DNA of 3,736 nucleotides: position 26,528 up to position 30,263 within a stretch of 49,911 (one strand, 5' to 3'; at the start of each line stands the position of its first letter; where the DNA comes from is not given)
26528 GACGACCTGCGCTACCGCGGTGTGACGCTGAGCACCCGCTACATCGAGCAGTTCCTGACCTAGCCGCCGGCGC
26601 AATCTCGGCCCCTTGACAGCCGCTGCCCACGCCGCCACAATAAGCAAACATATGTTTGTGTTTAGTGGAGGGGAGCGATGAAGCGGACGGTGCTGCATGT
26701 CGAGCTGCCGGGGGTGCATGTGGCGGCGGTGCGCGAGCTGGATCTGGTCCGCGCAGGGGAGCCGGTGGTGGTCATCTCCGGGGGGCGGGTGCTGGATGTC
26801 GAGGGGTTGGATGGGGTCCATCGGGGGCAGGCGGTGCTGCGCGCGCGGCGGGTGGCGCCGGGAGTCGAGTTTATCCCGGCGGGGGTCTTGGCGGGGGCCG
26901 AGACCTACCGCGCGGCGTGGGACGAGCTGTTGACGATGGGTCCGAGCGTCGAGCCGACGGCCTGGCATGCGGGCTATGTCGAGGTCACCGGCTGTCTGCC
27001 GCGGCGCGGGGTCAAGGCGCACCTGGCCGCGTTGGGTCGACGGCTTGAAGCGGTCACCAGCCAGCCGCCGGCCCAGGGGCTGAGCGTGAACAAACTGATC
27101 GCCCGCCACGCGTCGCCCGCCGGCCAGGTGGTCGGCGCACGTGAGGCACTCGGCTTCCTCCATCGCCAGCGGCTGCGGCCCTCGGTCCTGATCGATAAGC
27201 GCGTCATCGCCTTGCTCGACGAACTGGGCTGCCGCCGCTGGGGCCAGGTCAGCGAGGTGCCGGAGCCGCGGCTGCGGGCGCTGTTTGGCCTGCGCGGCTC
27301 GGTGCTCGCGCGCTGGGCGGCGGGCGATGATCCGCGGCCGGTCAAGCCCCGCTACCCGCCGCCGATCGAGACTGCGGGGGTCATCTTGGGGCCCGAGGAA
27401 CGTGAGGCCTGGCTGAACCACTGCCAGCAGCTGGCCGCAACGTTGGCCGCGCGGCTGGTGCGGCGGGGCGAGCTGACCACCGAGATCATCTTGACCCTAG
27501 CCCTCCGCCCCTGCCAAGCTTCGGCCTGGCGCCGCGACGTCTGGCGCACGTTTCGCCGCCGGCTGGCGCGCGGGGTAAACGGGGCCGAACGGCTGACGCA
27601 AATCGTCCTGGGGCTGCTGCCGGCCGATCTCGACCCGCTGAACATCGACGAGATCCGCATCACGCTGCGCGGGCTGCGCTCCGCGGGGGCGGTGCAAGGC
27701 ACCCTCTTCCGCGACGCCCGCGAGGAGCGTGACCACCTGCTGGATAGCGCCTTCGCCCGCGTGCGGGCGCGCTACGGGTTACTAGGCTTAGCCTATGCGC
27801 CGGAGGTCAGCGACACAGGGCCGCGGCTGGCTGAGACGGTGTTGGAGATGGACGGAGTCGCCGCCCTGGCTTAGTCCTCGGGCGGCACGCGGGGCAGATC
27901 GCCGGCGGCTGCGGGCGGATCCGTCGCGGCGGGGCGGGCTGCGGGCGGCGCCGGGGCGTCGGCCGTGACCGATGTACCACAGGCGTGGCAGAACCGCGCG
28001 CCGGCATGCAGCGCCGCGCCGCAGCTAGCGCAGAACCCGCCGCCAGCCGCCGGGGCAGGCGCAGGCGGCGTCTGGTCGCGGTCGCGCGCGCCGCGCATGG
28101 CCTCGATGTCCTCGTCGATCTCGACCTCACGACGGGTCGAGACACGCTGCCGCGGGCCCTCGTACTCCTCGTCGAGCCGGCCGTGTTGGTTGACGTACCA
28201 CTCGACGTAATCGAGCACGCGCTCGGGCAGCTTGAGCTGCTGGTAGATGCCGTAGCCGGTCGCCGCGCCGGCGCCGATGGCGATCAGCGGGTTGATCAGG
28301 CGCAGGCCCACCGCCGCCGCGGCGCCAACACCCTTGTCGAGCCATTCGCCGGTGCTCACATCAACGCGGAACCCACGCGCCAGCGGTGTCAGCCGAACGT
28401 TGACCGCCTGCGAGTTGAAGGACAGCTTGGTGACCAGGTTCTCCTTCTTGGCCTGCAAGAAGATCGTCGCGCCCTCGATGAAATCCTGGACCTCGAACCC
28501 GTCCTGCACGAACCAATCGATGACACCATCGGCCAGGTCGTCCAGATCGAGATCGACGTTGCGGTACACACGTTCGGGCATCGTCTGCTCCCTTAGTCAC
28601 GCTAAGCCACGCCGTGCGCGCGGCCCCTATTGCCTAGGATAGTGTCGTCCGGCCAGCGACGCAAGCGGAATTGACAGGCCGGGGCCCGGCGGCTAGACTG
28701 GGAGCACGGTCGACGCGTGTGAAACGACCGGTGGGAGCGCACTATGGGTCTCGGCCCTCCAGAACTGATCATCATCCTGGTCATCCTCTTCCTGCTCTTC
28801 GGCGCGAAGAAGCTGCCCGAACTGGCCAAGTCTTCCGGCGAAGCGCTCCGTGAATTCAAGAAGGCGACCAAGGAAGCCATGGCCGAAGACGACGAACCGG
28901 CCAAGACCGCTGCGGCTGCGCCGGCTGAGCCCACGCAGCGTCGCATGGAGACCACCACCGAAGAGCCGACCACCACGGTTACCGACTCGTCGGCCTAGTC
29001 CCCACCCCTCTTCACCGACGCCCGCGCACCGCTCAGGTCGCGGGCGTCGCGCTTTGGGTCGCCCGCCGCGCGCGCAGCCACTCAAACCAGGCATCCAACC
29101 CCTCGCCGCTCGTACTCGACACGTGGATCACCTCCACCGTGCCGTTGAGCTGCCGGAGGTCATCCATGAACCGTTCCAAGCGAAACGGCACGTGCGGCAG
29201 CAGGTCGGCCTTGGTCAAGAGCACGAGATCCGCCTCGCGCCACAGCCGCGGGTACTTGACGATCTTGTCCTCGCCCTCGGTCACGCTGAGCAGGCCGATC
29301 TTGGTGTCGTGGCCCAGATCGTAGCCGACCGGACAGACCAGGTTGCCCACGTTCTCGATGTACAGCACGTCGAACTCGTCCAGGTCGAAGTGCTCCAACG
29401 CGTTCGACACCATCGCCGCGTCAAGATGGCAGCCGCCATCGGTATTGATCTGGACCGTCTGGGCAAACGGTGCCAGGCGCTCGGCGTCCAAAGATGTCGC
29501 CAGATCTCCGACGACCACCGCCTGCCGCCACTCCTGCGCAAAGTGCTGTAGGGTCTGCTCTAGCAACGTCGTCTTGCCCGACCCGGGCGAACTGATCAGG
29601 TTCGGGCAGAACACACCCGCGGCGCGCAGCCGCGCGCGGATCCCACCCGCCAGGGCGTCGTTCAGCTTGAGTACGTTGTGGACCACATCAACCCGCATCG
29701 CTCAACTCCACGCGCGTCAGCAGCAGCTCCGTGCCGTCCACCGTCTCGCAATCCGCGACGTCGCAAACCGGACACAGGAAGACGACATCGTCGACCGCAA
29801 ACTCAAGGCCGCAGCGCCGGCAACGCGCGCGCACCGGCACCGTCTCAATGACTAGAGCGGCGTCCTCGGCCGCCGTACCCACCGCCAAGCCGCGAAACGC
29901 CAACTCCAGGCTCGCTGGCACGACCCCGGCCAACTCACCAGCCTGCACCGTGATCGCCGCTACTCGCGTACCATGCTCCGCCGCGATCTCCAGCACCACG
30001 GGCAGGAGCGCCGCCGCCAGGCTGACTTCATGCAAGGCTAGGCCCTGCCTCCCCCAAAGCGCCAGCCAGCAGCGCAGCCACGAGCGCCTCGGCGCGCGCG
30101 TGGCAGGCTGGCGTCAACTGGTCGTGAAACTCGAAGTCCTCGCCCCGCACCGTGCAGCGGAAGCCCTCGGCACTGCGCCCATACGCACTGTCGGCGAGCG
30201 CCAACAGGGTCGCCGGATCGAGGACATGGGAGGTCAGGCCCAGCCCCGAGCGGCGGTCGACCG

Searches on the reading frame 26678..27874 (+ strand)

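Call 11: search_protein_families(library=pfam, proteins=[window:26678-27874:+], max_evalue=0.001)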
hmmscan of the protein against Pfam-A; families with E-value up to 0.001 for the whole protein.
window:26678-27874:+ (398 aa): 1 family
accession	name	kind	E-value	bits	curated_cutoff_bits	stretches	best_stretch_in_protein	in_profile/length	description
PF00817.25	IMS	-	2.7e-05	24.6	23.2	1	26-146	19-147/148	impB/mucB/samB family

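Call 22: search_protein_families(library=ncbifam, proteins=[window:26678-27874:+], max_evalue=0.001)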
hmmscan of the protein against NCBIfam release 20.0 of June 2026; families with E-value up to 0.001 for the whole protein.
window:26678-27874:+ (398 aa): 6 families
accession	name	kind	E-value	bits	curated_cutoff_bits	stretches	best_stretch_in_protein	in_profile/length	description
NF002751.0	PRK02794.1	equivalog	2e-13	50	371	1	45-367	85-408/425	DNA polymerase IV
NF002848.0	PRK03103.1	subfamily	3.5e-12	45.5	381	1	81-380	90-395/410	DNA polymerase IV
NF003015.0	PRK03858.1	subfamily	3.1e-11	43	367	1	4-377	8-386/399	DNA polymerase IV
NF002492.0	PRK01810.1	equivalog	3e-09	36.1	399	1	46-274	61-298/412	DNA polymerase IV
NF002677.0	PRK02406.1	equivalog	4.5e-06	26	256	1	46-225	56-241/357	DNA polymerase IV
NF002882.0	PRK03348.1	equivalog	0.00099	18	389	0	46-225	54-242/461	DNA polymerase IV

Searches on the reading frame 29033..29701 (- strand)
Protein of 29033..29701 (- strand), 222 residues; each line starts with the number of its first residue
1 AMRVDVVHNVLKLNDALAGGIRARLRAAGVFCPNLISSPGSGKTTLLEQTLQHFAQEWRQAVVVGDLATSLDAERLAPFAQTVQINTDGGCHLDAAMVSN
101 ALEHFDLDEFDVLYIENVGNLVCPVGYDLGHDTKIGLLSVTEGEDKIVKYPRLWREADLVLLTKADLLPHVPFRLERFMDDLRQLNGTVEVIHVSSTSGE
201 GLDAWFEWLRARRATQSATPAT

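Call 39: search_protein_families(library=pfam, proteins=[window:29033-29701:-], max_evalue=0.00001)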
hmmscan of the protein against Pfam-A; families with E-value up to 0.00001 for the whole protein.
window:29033-29701:- (222 aa): 1 family
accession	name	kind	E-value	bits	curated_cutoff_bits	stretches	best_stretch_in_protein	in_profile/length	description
PF02492.25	cobW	-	8.5e-20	71.5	20.7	1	37-192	7-179/180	CobW/HypB/UreG, nucleotide-binding domain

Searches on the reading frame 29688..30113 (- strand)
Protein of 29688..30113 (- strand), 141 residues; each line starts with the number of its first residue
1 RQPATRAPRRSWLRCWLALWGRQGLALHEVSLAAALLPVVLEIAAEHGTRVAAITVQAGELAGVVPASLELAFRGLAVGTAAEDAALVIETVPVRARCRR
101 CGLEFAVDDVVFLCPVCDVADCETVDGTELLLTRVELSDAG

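Call 40: search_protein_families(library=pfam, proteins=[window:29688-30113:-], max_evalue=0.00001)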
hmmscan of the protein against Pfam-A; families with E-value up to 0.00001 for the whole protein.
window:29688-30113:- (141 aa): 1 family
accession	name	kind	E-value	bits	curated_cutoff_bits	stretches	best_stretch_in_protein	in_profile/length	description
PF01155.25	HypA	-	3.2e-26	92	28.9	1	28-136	2-111/112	Hydrogenase/urease nickel incorporation, metallochaperone, hypA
